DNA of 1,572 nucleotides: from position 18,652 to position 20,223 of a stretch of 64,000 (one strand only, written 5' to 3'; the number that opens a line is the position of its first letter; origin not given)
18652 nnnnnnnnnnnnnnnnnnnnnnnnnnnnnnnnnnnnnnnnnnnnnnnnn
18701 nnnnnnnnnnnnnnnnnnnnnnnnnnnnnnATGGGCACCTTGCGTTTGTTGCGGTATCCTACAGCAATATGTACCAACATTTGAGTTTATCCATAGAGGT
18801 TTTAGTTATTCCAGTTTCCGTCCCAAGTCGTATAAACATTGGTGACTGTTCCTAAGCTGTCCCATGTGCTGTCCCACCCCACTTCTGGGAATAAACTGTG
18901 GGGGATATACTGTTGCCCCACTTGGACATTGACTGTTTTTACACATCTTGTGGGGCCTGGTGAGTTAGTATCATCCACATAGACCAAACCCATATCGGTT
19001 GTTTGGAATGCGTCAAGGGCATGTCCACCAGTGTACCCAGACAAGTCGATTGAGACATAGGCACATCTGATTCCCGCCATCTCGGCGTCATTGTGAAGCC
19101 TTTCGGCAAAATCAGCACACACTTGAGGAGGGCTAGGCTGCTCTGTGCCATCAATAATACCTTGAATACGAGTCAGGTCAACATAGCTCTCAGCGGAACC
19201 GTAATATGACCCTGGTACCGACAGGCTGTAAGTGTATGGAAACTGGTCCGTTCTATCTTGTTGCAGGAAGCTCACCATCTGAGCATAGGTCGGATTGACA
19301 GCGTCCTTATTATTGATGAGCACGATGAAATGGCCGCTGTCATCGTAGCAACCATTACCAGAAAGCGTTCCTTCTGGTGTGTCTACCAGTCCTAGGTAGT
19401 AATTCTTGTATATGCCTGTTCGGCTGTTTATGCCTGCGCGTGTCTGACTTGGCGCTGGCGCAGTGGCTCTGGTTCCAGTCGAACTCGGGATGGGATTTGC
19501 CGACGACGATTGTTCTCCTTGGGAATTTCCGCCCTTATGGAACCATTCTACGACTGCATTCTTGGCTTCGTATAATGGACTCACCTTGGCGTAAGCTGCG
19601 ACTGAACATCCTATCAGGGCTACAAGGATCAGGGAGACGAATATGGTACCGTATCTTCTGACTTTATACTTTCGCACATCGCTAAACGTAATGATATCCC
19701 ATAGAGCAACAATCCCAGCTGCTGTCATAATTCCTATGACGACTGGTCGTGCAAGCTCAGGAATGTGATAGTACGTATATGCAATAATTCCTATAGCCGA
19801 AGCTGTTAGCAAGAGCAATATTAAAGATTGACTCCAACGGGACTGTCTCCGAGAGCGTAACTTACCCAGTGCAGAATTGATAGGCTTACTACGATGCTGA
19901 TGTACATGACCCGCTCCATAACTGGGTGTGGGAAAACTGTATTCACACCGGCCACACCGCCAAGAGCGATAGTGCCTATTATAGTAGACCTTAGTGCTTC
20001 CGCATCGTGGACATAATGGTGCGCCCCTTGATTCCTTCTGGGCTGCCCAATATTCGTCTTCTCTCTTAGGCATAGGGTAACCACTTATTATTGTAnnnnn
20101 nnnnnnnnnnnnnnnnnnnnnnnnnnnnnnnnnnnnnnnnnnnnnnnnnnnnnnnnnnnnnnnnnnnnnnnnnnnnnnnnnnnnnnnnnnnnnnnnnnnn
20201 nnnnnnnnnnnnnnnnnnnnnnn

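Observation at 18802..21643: Two paralogous membrane proteins combining cytoplasmic multi-zinc-ribbon modules with an extracytoplasmic transglutaminase-like Cys-His-Asp domain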

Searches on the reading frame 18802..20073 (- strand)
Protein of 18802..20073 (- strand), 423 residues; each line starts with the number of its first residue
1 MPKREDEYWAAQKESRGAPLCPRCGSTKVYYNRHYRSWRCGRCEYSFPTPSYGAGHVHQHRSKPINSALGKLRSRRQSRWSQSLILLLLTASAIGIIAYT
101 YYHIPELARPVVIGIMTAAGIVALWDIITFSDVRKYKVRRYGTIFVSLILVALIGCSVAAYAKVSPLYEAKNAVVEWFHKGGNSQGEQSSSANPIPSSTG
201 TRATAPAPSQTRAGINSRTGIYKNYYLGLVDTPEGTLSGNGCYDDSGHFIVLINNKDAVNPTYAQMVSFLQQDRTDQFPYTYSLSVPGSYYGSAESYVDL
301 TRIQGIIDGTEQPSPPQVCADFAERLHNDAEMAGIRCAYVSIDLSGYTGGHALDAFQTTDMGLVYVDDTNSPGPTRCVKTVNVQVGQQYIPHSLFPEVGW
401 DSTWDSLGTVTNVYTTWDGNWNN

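Call 4: search_protein_families(library=pfam, proteins=[window:18802-20073:-], max_evalue=1)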
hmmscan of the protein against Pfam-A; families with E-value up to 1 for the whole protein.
window:18802-20073:- (423 aa): 7 families
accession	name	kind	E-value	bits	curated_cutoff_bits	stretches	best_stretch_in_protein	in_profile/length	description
PF12760.12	Zn_ribbon_IS1595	-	0.00011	22.5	25.4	1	12-45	18-45/46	Transposase zinc-ribbon domain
PF07282.18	Cas12f1-like_TNB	-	0.032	14.8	26.3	1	21-46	31-49/60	Cas12f1-like, TNB domain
PF09925.14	DUF2157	-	0.042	14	32.4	1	79-155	36-110/146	Predicted membrane protein (DUF2157)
PF19540.4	DUF6064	-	0.063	13.6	27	1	74-153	34-116/210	Family of unknown function (DUF6064)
PF00096.32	zf-C2H2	-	0.29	12.1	25.2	0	20-37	5-22/23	Zinc finger, C2H2 type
PF08646.16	Rep_fac-A_C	-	0.3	11.3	28.5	0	21-52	21-52/146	Replication factor-A C terminal domain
PF22191.2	IBR_1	-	0.34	11.3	27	1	21-47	6-31/47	IBR domain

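Call 5: search_protein_families(library=ncbifam, proteins=[window:18802-20073:-], max_evalue=1)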
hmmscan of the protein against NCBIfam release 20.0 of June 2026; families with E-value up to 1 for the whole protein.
window:18802-20073:- (423 aa): 5 families
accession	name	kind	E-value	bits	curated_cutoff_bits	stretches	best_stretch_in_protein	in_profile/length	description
NF001669.0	PRK00432.1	equivalog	4.1e-05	23.5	54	1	7-45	14-51/58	30S ribosomal protein S27ae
NF047723.1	TransFacS4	equivalog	0.025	15.1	120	1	19-47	61-90/90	transcription factor S4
NF003058.0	PRK03976.1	equivalog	0.029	14.3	87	1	13-53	31-70/91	50S ribosomal protein L37ae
NF047839.1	PspM_Rv2743c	equivalog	0.12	12.3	80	1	72-135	7-70/220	phage shock envelope stress response protein PspM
NF050000.1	IS1_IS1595_Zn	domain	1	10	28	0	21-47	1-31/34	IS1/IS1595 family N-terminal zinc-binding domain-containing protein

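Call 9: search_solved_structures(query=window:18802-20073:-, max_evalue=10)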
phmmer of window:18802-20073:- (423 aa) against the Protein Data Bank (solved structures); distinct sequences matched with E-value up to 10: 17.
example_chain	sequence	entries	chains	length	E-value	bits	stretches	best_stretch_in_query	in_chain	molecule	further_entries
8hkx_S27A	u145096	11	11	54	0.0029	19.7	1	19-46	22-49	30S ribosomal protein S27ae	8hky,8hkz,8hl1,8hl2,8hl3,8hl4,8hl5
9fhl_Y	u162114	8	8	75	0.014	17.5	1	19-46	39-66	Small ribosomal subunit protein eS31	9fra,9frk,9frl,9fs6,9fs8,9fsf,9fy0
6tmf_Z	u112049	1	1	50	0.015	17.4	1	14-46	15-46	30S ribosomal protein S27ae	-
6sw9_Y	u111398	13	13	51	0.019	17.1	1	16-46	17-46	30S ribosomal protein S27ae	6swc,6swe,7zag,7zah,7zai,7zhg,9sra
2k4x_A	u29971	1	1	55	0.041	16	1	3-46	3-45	30S ribosomal protein S27ae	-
4v4n_BY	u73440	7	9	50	0.046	15.8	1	16-46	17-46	30S ribosomal protein S27AE | 30S ribosomal protein eS27 | Small ribosomal subunit protein eS31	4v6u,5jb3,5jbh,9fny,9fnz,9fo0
7oqy_Y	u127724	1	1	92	0.1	14.7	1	18-47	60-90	DNA-directed RNA polymerase, subunit M (RpoM-2)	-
6hr5_A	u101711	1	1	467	0.13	14.3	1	239-316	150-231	Alpha-L-rhamnosidase/sulfatase (GH78)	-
1vq4_Z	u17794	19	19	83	0.25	13.4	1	16-53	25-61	50S ribosomal protein L37Ae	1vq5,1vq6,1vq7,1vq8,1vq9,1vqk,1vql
1s72_Z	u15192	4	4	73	0.25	13.4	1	16-52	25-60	50S ribosomal protein L37Ae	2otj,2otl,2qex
3g4s_Z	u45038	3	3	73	0.25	13.4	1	16-52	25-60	50S ribosomal protein L37Ae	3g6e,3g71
2qa4_Z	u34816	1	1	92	0.32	13.1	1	16-53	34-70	50S ribosomal protein L37Ae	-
3cpw_Y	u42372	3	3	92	0.32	13.1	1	16-53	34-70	50S ribosomal protein L37Ae | RPL37AE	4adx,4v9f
3cc2_Z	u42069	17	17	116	0.51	12.4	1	16-53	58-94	50S ribosomal protein L37Ae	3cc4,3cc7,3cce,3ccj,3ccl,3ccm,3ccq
9v21_sC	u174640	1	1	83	1.5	10.9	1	20-54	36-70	Small ribosomal subunit protein eS27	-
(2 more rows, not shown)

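Call 100: search_protein_families(library=padloc, proteins=[window:18802-20073:-], max_evalue=0.01)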
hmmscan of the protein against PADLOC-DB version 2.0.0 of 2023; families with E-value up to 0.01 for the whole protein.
window:18802-20073:- (423 aa): 1 family
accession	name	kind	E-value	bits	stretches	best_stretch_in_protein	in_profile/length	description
PDLC05059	PDC-S64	-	0.0018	15.3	1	20-49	263-292/339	-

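Call 101: search_protein_families(library=phrogs, proteins=[window:18802-20073:-], max_evalue=0.01)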
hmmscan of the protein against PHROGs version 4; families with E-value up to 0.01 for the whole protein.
window:18802-20073:- (423 aa): 0 families
